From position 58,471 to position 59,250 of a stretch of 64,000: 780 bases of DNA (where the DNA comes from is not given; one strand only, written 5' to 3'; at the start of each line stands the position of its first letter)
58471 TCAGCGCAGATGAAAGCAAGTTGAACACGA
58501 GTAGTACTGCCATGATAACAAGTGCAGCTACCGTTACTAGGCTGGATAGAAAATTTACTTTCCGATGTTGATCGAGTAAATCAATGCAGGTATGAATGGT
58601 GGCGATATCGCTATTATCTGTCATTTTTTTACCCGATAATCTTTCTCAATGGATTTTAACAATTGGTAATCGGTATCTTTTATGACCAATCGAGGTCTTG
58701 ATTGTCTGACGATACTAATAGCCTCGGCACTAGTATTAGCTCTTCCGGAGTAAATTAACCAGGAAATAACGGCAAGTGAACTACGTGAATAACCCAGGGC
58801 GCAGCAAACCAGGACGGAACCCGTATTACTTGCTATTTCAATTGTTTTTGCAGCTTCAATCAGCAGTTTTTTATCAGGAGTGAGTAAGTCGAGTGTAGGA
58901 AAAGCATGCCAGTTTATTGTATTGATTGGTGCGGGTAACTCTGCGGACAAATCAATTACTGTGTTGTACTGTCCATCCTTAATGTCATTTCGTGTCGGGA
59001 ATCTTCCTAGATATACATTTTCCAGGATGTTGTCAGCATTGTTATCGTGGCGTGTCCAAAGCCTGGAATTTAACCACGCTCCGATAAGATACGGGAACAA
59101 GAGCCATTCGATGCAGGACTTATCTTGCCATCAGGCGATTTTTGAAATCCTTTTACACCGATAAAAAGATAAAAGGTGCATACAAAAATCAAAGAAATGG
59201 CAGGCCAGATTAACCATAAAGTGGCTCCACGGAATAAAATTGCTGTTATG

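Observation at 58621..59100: PTPMT1-like dual-specificity phosphatase adjacent to CdsA and a CDP-alcohol transferase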

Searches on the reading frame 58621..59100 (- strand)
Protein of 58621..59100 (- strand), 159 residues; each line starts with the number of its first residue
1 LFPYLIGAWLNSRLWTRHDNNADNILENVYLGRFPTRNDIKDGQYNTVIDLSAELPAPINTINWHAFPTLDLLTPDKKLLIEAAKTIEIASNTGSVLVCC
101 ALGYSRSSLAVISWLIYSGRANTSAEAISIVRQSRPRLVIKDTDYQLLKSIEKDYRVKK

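Call 3: search_protein_families(library=pfam, proteins=[window:58621-59100:-], max_evalue=0.01)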
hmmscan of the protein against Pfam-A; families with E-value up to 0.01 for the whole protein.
window:58621-59100:- (159 aa): 1 family
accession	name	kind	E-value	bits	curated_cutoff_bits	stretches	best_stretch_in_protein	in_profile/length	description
PF00782.25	DSPc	-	2e-09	37.8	33.5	1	77-141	56-120/133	Dual specificity phosphatase, catalytic domain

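Call 4: search_protein_families(library=ncbifam, proteins=[window:58621-59100:-], max_evalue=0.01)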
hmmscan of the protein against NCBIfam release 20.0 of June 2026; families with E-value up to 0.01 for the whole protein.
window:58621-59100:- (159 aa): 1 family
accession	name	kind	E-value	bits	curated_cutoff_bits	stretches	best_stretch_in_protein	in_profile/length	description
NF009025.0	PRK12361.1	equivalog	2e-11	42.8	505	1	2-155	72-236/546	hypothetical protein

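Call 5: find_homologous_proteins(query=window:58621-59100:-, max_evalue=0.001)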
Query window:58621-59100:- (159 aa): 65 proteins with E <= 0.001 among 94 candidates.
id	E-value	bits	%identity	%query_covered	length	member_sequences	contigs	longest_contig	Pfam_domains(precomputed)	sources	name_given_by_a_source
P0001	4.9e-40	155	48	96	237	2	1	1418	PF00782.26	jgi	jgi:hypothetical protein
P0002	5.4e-40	155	52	89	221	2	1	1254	PF00782.26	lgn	-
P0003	1.5e-39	154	54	88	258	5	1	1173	PF00782.26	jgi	jgi:protein-tyrosine phosphatase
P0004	7.9e-38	148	50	92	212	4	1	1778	PF00782.26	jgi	jgi:protein-tyrosine phosphatase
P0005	8.2e-37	145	50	88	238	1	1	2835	PF00782.26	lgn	-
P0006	1.8e-36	144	48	89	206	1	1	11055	PF00782.26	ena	-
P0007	7.3e-36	142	51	89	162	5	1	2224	PF00782.26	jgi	jgi:protein-tyrosine phosphatase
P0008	1.8e-34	137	45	97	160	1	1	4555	PF00782.26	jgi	jgi:protein-tyrosine phosphatase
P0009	3.8e-34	136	47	94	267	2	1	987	PF00782.26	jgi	jgi:protein-tyrosine phosphatase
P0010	9.5e-34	135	47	94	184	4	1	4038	PF22785.2,PF00782.26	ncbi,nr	ncbi:MAG TPA: dual specificity protein phosphatase family protein, partial [Zoogloea sp.]|nr:dual sp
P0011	2.4e-33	133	49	89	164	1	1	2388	PF00782.26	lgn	-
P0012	2.6e-33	133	44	94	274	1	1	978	PF22785.2,PF00782.26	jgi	-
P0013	4.6e-33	132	46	95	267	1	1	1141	PF22785.2,PF00782.26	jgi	jgi:protein-tyrosine phosphatase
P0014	2.7e-32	130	44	95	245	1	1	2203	PF00782.26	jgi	jgi:protein-tyrosine phosphatase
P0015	4.0e-32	129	46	94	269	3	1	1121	PF00782.26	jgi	jgi:protein-tyrosine phosphatase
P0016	6.7e-32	129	47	88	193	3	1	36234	PF00782.26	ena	-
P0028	2.5e-29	120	39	97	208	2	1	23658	PF00782.26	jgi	jgi:protein-tyrosine phosphatase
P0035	4.2e-28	116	41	93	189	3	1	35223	PF00782.26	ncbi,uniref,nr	ncbi:dual specificity protein phosphatase family protein [Gilliamella sp. Lep-s21]|uniref:dual speci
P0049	3.8e-24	104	44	89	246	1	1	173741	PF00782.26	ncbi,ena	-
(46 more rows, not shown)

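Call 6: find_encoding_contigs(protein=P0035, flank=8000, max_places=3)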
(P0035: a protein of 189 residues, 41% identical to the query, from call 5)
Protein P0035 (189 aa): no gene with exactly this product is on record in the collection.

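Call 7: find_encoding_contigs(protein=P0016, flank=8000, max_places=3)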
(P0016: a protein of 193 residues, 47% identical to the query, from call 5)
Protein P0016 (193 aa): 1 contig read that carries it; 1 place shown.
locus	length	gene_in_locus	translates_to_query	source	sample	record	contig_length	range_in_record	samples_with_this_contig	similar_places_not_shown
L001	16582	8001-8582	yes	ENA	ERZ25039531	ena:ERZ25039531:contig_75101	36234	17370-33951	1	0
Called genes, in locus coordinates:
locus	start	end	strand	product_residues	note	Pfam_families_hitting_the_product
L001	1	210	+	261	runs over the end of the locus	PF00481:PP2C, PF13672:PP2C_2, PF07228:SpoIIE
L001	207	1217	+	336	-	PF03109:ABC1 (faint), PF00069:Pkinase, PF07714:PK_Tyr_Ser-Thr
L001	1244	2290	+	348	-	-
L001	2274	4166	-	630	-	PF04227:Indigoidine_A, PF00294:PfkB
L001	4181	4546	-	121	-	-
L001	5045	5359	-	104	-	-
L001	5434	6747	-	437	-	-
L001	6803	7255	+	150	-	PF12147:Methyltransf_20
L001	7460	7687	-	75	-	-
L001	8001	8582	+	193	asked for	PF00782:DSPc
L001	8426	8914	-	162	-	-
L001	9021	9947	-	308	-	PF00126:HTH_1, PF03466:LysR_substrate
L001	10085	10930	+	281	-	PF00316:FBPase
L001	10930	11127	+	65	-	PF18913:FBPase_C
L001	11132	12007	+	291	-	PF00485:PRK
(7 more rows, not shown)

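Call 33: list_cluster_members(proteins=[P0066, window:58621-59100:-, window:59945-61711:-, window:61711-62319:-, window:57230-58165:-, window:58178-58624:-])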
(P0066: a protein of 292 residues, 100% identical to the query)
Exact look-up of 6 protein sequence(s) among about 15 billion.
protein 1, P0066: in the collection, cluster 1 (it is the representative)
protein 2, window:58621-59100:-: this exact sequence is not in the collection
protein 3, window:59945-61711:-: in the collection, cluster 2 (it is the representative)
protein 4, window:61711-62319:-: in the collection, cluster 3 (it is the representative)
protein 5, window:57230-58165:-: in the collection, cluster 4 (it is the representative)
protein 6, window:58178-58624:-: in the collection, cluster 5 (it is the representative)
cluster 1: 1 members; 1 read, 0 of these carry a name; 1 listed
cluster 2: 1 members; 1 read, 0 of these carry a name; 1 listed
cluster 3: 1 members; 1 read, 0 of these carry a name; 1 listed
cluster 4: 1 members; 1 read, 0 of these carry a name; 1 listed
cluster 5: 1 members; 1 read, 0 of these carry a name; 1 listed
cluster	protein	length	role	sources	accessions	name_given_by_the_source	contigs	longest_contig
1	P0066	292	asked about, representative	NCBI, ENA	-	-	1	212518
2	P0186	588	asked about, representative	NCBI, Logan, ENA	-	-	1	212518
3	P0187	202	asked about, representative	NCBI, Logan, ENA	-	-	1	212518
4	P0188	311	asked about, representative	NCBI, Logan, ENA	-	-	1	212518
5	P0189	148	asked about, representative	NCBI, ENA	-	-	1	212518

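Call 34: find_encoding_contigs(protein=P0186, flank=6000, max_places=6)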
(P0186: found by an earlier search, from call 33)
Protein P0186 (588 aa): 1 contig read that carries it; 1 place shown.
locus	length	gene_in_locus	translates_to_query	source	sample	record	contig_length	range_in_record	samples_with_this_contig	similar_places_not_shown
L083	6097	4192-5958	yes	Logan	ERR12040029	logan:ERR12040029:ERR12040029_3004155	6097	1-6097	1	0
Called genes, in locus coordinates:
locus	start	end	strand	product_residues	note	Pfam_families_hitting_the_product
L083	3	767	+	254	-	?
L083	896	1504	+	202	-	-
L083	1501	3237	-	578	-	PF13371:TPR_9 (weak), PF23914:TPR_CcmH_CycH (weak), PF14559:TPR_19 (weak), PF13432:TPR_16 (weak), PF25064:ARM_TT21_5th (weak), PF12895:ANAPC3 (weak), PF13371:TPR_9, PF13414:TPR_11, +15 more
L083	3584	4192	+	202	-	PF01066:CDP-OH_P_transf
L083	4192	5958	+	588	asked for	PF00561:Abhydrolase_1 (weak), PF12146:Hydrolase_4, PF12697:Abhydrolase_6 (weak), PF12147:Methyltransf_20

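Call 35: find_encoding_contigs(protein=P0188, flank=6000, max_places=6)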
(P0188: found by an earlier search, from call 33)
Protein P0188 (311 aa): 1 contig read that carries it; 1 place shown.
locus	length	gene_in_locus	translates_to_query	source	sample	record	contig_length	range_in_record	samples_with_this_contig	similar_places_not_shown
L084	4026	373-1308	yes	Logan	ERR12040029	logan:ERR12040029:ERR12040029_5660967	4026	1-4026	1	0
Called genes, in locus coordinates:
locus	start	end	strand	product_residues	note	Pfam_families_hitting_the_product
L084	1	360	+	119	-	?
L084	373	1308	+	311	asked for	PF01148:CTP_transf_1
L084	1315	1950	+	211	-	PF01553:Acyltransferase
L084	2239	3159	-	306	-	-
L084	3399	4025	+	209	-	?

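Call 36: search_solved_structures(query=window:58621-59100:-, max_evalue=10, show_alignments=3)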
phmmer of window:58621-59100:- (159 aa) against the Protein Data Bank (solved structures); distinct sequences matched with E-value up to 10: 44.
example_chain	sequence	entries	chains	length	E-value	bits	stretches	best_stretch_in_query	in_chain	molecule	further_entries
9e9l_A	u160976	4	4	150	2.6e-07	34.1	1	25-156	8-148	ShufPTP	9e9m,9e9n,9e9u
5z5b_A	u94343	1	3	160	2.3e-06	31.1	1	67-154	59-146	Protein-tyrosine phosphatase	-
5z59_A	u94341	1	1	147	9.8e-06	29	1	67-153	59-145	Protein-tyrosine phosphatase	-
5z5a_A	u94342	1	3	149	1e-05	29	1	67-153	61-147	Protein-tyrosine phosphatase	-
3f81_A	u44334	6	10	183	0.0015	21.9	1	89-135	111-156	Dual specificity protein phosphatase 3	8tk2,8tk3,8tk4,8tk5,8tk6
1vhr_A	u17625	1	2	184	0.0016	21.9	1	89-135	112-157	HUMAN VH1-RELATED DUAL-SPECIFICITY PHOSPHATASE VHR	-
9dj9_A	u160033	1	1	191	0.0017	21.8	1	89-135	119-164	Dual specificity protein phosphatase 3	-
8to0_Fx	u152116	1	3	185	0.01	19.2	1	89-135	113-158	Dual specificity protein phosphatase 3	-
9ok9_A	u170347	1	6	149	0.018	18.4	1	60-141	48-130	Dual specificity protein phosphatase 10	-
2q05_A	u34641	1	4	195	0.023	18.1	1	24-120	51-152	Dual specificity protein phosphatase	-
9o8w_A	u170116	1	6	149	0.03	17.7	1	60-138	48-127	Dual specificity protein phosphatase 10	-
6mc1_A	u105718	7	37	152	0.038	17.4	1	48-138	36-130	Dual specificity protein phosphatase 10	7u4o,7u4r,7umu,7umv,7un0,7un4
1j4x_A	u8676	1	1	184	0.04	17.3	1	89-135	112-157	DUAL SPECIFICITY PROTEIN PHOSPHATASE 3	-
7y4c_A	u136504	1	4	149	0.041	17.3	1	60-138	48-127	Dual specificity protein phosphatase 10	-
1zzw_A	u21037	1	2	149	0.041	17.3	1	60-138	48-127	Dual specificity protein phosphatase 10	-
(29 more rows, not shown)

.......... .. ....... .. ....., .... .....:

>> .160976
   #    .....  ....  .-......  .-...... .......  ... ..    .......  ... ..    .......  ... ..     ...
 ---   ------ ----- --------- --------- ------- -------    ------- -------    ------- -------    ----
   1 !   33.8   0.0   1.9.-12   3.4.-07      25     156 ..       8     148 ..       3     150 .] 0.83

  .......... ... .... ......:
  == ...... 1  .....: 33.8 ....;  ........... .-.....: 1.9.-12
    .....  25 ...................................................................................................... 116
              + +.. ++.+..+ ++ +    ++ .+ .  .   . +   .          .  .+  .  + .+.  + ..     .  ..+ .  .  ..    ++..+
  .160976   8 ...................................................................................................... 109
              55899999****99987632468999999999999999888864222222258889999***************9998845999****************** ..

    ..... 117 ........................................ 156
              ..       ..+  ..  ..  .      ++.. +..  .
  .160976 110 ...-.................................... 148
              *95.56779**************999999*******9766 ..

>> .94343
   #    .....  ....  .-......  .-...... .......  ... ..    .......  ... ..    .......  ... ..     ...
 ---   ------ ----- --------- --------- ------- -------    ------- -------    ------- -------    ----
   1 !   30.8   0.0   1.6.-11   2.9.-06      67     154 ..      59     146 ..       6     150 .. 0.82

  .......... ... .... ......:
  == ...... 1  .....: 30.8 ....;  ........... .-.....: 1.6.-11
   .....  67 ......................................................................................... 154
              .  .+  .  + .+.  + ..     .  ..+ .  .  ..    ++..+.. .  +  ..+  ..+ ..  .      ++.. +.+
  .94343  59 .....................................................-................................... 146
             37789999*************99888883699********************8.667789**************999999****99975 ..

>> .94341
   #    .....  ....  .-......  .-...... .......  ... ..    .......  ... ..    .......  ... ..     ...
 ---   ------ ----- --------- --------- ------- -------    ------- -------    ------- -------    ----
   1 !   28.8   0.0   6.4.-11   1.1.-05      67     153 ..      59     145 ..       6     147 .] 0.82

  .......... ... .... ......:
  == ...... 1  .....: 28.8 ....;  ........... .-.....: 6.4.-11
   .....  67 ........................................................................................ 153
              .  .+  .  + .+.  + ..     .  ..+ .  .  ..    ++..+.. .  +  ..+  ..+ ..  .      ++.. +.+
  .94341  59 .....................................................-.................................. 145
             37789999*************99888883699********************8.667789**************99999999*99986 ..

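Call 50: predict_structure(alignment_id=A2)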
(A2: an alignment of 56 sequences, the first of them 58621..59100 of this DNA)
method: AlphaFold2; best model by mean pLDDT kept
length: 159 residues; sequences in the alignment: 56
mean_pLDDT: 93.8   pTM: 0.90
mean pLDDT of the five models: 93.8, 93.8, 93.5, 93.0, 92.3
residues with pLDDT >= 90: 126; 70-90: 32; 50-70: 1; < 50: 0
segments of 3 or more residues with pLDDT < 50: none
pLDDT, mean of each block of 10 residues (from residue 1): 82 89 97 95 96 84 93 92 98 97 92 98 98 96 97 95
secondary structure, 60 per line:
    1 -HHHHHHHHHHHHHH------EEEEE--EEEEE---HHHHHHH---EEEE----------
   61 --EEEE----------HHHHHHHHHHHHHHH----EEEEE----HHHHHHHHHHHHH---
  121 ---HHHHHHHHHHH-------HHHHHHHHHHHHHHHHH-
elements in order: H2-15 E22-26 E29-33 H37-43 E47-50 E63-66 H77-91 E96-100 H105-117 H124-134 H142-158

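Call 54: fold_search(model_id=the predicted structure, library=pdb)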
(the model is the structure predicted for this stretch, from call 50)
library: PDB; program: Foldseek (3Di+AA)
matches with E <= 10: 1175; with E <= 0.001: 274
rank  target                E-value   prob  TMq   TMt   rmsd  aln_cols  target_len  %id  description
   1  9e9l                  5.9e-11  1.00  0.76  0.81   2.1       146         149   27  Vanadate-bound Putative Ancestral Protein Tyrosine Phosphatase ShufPTP - Intermediate p-loop Conformation (released 2024-12-11)
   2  5z5b_A                2.1e-10  1.00  0.76  0.78   2.2       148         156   25  Crystal structure of Tk-PTP in the G95A mutant form (released 2018-06-27)
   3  9e9m                  2.6e-10  1.00  0.74  0.79   2.4       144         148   26  Ligand Free Putative Ancestral Protein Tyrosine Phosphatase ShufPTP - C93-Cyclic Sulfenamide - Intermediate p-loop Confo (released 2024-12-11)
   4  5z5a_B                3.7e-10  1.00  0.74  0.80   2.2       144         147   26  Crystal structure of Tk-PTP in the active form (released 2018-07-04)
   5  5z59                  5.5e-10  1.00  0.74  0.81   2.2       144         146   26  Crystal structure of Tk-PTP in the inactive form (released 2018-06-27)
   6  5z5a_A                5.5e-10  1.00  0.74  0.79   2.2       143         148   26  Crystal structure of Tk-PTP in the active form (released 2018-07-04)
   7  5z5b_C                1.2e-09  1.00  0.75  0.79   2.3       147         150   25  Crystal structure of Tk-PTP in the G95A mutant form (released 2018-06-27)
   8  6mc1_B                2.5e-09  1.00  0.77  0.82   2.1       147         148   23  Structure of MAP kinase phosphatase 5 in complex with 3,3-dimethyl-1-((9-(methylthio)-5,6-dihydrothieno[3,4-h]quinazol (released 2020-08-19)
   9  9nsb_A                2.5e-09  1.00  0.77  0.82   2.1       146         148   23  Crystal structure of an MKP5 allosteric loop mutant, S446G, in complex with an allosteric inhibitor (released 2025-07-30)
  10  7un4_E                2.7e-09  1.00  0.75  0.82   2.1       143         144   24  Structure of MAP kinase phosphatase 5 in complex with 3,3-dimethyl-1-((9-propyl-5,6-dihydrothieno[3,4-h]quinazolin-2-y (released 2022-10-05)
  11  9nsb_E                2.9e-09  1.00  0.74  0.81   2.1       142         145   24  Crystal structure of an MKP5 allosteric loop mutant, S446G, in complex with an allosteric inhibitor (released 2025-07-30)
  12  8iyj_O1               3.3e-09  1.00  0.73  0.70   2.2       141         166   19  Cryo-EM structure of the 48-nm repeat doublet microtubule from mouse sperm (released 2023-07-05)
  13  6mc1_D                3.5e-09  1.00  0.75  0.81   2.1       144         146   24  Structure of MAP kinase phosphatase 5 in complex with 3,3-dimethyl-1-((9-(methylthio)-5,6-dihydrothieno[3,4-h]quinazol (released 2020-08-19)
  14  7u4o_A                3.5e-09  1.00  0.78  0.82   2.3       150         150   23  Structure of MAP kinase phosphatase 5 in complex with 3,3-dimethyl-1-((9-propyl-5,6-dihydrothieno[3,4-h]quinazolin-2-y (released 2022-10-05)
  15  2hxp                  3.9e-09  1.00  0.74  0.82   2.3       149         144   19  Crystal Structure of the human phosphatase (DUSP9) (released 2006-08-22)
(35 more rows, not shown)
